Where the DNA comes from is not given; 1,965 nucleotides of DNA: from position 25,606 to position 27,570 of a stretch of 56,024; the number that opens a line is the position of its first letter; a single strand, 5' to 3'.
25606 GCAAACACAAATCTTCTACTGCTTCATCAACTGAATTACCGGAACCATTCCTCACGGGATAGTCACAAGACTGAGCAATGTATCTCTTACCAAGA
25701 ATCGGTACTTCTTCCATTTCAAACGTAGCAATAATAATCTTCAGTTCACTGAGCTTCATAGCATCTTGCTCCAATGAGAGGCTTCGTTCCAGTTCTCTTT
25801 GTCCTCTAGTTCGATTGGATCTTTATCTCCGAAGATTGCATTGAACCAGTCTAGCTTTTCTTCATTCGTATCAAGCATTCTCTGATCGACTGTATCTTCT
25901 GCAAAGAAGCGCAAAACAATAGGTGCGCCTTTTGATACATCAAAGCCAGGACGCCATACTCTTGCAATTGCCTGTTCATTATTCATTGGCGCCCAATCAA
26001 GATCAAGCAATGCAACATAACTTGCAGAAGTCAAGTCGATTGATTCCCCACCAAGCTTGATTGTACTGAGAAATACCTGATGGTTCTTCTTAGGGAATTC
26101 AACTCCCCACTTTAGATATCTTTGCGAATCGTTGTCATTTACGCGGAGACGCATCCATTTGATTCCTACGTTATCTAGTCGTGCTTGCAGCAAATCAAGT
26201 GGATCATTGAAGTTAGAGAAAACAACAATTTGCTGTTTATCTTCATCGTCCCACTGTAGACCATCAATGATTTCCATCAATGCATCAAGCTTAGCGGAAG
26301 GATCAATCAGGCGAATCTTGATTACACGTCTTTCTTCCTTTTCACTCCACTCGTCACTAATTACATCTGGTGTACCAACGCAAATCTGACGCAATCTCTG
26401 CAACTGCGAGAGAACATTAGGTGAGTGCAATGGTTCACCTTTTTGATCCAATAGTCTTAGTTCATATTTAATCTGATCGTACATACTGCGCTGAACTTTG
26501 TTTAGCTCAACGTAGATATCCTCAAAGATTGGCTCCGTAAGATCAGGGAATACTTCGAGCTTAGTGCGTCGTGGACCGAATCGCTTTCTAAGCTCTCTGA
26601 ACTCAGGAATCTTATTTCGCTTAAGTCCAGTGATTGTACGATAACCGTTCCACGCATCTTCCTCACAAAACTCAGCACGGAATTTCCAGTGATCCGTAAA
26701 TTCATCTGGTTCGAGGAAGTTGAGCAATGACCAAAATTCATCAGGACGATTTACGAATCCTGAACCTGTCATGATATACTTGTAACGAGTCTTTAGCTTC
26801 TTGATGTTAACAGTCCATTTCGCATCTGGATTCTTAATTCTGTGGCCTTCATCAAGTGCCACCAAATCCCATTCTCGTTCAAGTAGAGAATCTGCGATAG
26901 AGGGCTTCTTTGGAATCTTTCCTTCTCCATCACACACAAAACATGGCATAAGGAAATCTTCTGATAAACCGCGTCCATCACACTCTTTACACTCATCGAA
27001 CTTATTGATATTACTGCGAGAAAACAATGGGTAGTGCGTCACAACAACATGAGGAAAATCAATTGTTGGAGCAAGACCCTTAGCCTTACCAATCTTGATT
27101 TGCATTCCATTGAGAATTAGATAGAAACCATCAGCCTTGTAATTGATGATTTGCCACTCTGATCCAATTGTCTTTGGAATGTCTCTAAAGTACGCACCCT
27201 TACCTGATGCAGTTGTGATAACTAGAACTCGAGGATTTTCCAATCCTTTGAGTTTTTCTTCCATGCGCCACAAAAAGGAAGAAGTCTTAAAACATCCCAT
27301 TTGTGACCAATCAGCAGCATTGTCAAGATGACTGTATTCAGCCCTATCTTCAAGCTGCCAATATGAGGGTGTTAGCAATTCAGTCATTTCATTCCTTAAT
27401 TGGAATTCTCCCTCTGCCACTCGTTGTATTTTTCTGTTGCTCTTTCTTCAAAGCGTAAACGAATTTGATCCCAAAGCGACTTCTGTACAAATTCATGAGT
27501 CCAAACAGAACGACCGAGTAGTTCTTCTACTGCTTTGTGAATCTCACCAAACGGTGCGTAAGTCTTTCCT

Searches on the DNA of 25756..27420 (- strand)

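Call 73: search_rna_families(sources=[L180, L150, L119, L146], threshold=gathering)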
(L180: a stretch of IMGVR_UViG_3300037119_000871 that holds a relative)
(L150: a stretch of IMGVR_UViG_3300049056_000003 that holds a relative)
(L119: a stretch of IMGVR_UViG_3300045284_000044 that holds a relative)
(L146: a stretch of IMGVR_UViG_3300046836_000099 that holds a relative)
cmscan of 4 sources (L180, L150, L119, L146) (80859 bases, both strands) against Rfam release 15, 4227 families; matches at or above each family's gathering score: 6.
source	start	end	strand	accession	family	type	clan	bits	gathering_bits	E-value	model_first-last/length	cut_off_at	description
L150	7582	7917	+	RF00023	tmRNA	Gene;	CL00001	85.3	47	1.4e-31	1-374/374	no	transfer-messenger RNA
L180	8834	9130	+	RF00023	tmRNA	Gene;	CL00001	79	47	6.9e-29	1-374/374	no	transfer-messenger RNA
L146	9558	9630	+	RF00005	tRNA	Gene; tRNA;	CL00001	65.6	29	6.3e-12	1-71/71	no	tRNA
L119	3565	3635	+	RF00005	tRNA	Gene; tRNA;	CL00001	59.8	29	2.5e-10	1-71/71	no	tRNA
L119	5598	5683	+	RF00005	tRNA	Gene; tRNA;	CL00001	57.6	29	1e-09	1-71/71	no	tRNA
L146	12146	12229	+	RF00005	tRNA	Gene; tRNA;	CL00001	55.9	29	3.1e-09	1-71/71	no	tRNA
